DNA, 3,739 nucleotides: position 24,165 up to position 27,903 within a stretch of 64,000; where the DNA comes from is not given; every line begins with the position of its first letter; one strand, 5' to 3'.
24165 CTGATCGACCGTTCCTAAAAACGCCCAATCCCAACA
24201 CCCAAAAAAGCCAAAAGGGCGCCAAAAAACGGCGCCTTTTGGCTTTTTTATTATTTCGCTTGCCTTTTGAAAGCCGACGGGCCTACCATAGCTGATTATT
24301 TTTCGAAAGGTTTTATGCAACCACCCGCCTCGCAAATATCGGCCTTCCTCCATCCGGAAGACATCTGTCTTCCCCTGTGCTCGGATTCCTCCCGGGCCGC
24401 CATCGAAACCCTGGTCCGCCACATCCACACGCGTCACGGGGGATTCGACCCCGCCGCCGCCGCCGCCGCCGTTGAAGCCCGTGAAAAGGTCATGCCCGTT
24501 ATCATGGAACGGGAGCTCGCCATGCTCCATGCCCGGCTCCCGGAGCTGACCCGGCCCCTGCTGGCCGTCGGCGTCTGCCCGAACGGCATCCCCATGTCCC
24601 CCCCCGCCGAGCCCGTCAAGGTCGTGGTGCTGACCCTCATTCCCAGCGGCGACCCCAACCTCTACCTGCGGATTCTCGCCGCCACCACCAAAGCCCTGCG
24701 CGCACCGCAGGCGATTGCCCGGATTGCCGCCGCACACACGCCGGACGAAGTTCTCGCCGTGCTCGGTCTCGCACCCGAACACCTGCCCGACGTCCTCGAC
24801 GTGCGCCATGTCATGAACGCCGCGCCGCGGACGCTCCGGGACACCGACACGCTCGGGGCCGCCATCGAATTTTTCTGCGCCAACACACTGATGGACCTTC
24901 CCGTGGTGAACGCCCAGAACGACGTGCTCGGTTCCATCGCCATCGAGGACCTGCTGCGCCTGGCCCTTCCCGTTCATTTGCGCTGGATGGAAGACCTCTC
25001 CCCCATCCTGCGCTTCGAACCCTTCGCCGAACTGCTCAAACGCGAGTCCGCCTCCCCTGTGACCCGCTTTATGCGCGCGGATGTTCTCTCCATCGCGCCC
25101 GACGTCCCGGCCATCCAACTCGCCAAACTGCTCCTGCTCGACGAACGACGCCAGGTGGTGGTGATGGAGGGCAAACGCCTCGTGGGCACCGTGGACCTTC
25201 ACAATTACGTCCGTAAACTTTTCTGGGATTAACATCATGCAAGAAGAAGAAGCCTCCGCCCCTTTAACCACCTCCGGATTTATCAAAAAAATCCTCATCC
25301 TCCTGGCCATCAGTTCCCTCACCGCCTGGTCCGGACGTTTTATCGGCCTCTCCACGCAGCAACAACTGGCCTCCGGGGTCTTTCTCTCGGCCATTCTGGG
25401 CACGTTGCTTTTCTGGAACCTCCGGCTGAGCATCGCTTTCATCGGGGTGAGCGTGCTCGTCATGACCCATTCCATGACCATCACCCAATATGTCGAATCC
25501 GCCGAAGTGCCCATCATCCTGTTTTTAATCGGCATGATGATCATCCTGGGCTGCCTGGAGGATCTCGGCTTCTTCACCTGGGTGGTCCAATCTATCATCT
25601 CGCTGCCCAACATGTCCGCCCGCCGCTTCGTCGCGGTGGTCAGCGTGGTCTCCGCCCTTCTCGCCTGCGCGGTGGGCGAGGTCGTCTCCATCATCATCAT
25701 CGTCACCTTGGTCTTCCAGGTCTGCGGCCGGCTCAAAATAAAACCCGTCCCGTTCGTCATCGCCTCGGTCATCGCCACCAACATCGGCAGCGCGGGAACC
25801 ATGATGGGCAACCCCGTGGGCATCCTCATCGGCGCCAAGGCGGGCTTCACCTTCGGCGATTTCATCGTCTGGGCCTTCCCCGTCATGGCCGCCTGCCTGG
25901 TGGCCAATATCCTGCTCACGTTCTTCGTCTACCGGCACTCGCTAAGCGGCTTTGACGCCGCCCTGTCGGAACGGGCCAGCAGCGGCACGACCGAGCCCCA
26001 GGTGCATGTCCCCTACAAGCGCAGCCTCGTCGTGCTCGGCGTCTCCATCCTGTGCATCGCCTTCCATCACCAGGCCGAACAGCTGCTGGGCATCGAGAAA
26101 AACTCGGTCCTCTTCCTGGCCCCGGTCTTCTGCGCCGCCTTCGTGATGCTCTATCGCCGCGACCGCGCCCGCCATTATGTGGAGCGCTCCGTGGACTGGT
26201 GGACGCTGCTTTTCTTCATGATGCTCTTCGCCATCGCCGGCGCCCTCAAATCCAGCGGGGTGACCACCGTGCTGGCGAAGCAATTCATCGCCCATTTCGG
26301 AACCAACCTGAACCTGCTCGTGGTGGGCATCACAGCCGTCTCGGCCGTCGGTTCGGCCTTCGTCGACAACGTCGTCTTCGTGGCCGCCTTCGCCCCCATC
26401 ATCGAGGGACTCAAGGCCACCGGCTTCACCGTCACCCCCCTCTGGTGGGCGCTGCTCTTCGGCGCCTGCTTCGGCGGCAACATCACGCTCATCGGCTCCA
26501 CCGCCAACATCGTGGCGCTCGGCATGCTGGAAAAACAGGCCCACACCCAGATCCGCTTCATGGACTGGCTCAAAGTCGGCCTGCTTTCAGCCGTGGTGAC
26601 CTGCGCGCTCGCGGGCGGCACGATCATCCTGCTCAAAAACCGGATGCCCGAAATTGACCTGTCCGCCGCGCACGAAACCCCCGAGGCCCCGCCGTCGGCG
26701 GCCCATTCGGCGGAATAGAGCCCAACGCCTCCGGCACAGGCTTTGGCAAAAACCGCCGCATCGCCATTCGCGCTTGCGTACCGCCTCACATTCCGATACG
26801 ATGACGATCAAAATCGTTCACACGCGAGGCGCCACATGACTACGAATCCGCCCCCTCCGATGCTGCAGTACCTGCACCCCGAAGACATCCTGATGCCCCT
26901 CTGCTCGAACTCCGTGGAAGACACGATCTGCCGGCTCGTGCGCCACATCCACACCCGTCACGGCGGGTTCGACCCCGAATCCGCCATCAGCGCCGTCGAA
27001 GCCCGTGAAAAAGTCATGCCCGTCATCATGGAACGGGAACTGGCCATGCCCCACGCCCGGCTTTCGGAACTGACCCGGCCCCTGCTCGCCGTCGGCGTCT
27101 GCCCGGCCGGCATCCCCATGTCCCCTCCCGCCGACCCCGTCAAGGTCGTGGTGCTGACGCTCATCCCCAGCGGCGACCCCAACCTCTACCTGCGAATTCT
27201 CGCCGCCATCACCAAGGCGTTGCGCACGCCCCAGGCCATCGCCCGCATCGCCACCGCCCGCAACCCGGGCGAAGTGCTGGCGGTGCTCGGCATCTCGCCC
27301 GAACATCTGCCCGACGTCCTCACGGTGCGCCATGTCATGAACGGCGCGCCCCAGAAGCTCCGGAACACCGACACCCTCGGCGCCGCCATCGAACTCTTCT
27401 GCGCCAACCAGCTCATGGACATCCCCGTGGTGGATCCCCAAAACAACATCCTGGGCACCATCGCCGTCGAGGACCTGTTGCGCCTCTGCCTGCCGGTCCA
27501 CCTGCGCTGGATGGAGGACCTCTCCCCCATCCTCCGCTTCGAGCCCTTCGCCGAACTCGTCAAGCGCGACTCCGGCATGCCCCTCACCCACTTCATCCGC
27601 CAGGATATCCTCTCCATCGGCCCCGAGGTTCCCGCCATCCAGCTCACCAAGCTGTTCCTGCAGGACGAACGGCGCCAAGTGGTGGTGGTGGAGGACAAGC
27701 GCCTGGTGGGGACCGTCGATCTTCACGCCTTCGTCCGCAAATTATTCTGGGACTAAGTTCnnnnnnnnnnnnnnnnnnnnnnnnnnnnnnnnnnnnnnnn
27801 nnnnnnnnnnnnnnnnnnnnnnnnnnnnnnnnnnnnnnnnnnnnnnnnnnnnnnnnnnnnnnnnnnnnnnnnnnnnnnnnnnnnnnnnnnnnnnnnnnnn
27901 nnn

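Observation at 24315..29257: Tandem duplication of an EIIA-Ntr+CBS regulator / ArsB-NhaD-CitMHS permease gene pair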

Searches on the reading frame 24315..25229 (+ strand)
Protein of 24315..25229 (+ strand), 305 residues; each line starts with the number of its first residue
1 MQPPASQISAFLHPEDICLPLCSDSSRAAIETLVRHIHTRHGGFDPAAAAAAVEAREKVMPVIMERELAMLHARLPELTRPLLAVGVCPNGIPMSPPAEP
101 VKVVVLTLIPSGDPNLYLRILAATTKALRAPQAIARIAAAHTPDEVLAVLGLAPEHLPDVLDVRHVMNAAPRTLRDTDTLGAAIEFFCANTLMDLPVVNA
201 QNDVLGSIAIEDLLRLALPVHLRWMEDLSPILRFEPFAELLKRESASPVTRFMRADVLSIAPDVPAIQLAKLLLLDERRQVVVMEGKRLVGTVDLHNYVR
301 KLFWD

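Call 9: search_protein_families(library=pfam, proteins=[window:24315-25229:+], max_evalue=0.1)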
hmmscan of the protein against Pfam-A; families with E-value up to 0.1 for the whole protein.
window:24315-25229:+ (305 aa): 2 families
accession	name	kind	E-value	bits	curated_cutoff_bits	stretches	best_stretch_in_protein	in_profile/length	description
PF00359.27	PTS_EIIA_2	-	2.1e-16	60.6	27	1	11-150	2-141/144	Phosphoenolpyruvate-dependent sugar phosphotransferase system, EIIA 2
PF00571.33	CBS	-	1.5e-09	38.5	24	2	249-300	1-53/57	CBS domain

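Call 11: search_protein_families(library=ncbifam, proteins=[window:24315-25229:+], max_evalue=0.01)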
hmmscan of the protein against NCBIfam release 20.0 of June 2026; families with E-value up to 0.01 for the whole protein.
window:24315-25229:+ (305 aa): 6 families
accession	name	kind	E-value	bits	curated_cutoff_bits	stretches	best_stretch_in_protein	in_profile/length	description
NF007293.0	PRK09765.1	equivalog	6e-06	25.1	763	1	12-151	8-150/639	PTS 2-O-a-mannosyl-D-glycerate transporter subunit IIABC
TIGR00848.1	fruA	subfamily_domain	3.4e-05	23.7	103.5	1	16-131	6-123/129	fructose PTS transporter subunit IIA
NF011445.0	PRK14869.2-1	equivalog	0.00013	20.5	483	1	146-211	51-118/548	putative manganese-dependent inorganic diphosphatase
NF041552.1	TF_PrdR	equivalog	0.0012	17.2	795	0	161-299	6-122/577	sigma-54 dependent transcriptional regulator PrdR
NF041569.1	A-tRNAntase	equivalog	0.0032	15.8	1440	0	246-302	370-426/880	A-adding tRNA nucleotidyltransferase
TIGR01419.1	nitro_reg_IIA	equivalog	0.0045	16.8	138.7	1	8-149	2-142/145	PTS IIA-like nitrogen regulatory protein PtsN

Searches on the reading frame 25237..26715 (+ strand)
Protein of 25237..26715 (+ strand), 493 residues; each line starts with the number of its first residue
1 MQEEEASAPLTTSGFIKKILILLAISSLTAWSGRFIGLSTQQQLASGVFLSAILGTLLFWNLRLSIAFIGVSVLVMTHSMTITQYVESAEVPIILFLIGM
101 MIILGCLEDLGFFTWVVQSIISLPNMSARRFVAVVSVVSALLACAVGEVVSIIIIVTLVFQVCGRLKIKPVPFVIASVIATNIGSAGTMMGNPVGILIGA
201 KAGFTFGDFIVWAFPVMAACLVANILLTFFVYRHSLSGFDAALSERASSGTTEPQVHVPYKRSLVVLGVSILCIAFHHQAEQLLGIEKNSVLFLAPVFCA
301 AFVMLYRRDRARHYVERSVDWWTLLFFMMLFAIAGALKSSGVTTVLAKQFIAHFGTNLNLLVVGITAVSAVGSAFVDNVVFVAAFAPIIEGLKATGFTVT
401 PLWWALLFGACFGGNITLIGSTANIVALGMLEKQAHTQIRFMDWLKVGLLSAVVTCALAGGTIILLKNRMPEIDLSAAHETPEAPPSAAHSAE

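Call 9: search_protein_families(library=pfam, proteins=[window:25237-26715:+], max_evalue=0.1)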
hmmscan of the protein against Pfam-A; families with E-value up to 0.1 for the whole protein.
window:25237-26715:+ (493 aa): 3 families
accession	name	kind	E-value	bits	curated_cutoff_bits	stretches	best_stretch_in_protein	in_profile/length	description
PF03600.22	CitMHS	-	1.7e-50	172.5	31.9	1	65-409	13-336/336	Citrate transporter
PF02040.21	ArsB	-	2.4e-08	34.2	22.2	1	73-456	38-412/423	Arsenical pump membrane protein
PF00939.25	Na_sulph_symp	-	0.00015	21.4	27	1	402-459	176-233/472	Sodium:sulfate symporter transmembrane region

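Call 11: search_protein_families(library=ncbifam, proteins=[window:25237-26715:+], max_evalue=0.01)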
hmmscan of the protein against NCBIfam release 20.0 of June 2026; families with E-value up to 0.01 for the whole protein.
window:25237-26715:+ (493 aa): 6 families
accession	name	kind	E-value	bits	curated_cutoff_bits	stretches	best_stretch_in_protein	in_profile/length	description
NF040989.1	MamN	equivalog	3.8e-29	101.7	500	1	66-435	26-392/437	magnetosome biogenesis transporter MamN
TIGR00785.1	dass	subfamily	3.2e-18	65.7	198.6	2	402-459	155-212/444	DASS family sodium-coupled anion symporter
NF011980.0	PRK15445.1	subfamily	3.1e-15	56.1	457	1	79-455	47-414/430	arsenical efflux pump membrane protein ArsB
NF033877.0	arsB_Sta_pI258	exception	1.9e-13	50.4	760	1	66-453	27-412/429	arsenite efflux transporter membrane subunit ArsB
TIGR00935.1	2a45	subfamily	4.2e-13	49.3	415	1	72-457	38-414/426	arsenite/antimonite efflux transporter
NF007093.0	PRK09547.1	equivalog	6.9e-07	28.7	640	1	176-248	208-280/517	sodium/proton antiporter NhaB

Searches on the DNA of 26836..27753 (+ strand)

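Call 90: search_rna_families(sources=[L001, L003, L008, L009, L013, L022, L062], threshold=gathering)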
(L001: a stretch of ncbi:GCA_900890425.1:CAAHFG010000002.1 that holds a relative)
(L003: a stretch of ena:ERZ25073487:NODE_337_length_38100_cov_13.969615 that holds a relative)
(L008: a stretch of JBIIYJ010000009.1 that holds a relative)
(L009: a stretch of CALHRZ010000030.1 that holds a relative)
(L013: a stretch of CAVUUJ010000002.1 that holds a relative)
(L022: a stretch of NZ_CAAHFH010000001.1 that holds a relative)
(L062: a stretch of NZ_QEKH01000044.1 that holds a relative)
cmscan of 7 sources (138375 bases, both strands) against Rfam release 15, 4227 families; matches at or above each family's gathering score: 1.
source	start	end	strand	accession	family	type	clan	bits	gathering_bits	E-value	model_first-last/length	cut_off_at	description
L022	7054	7124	-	RF00005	tRNA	Gene; tRNA;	CL00001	67.4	29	3.5e-12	1-71/71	no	tRNA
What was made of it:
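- Tried and rejected: At gathering score, seven related loci gave only a tRNA (call 90).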
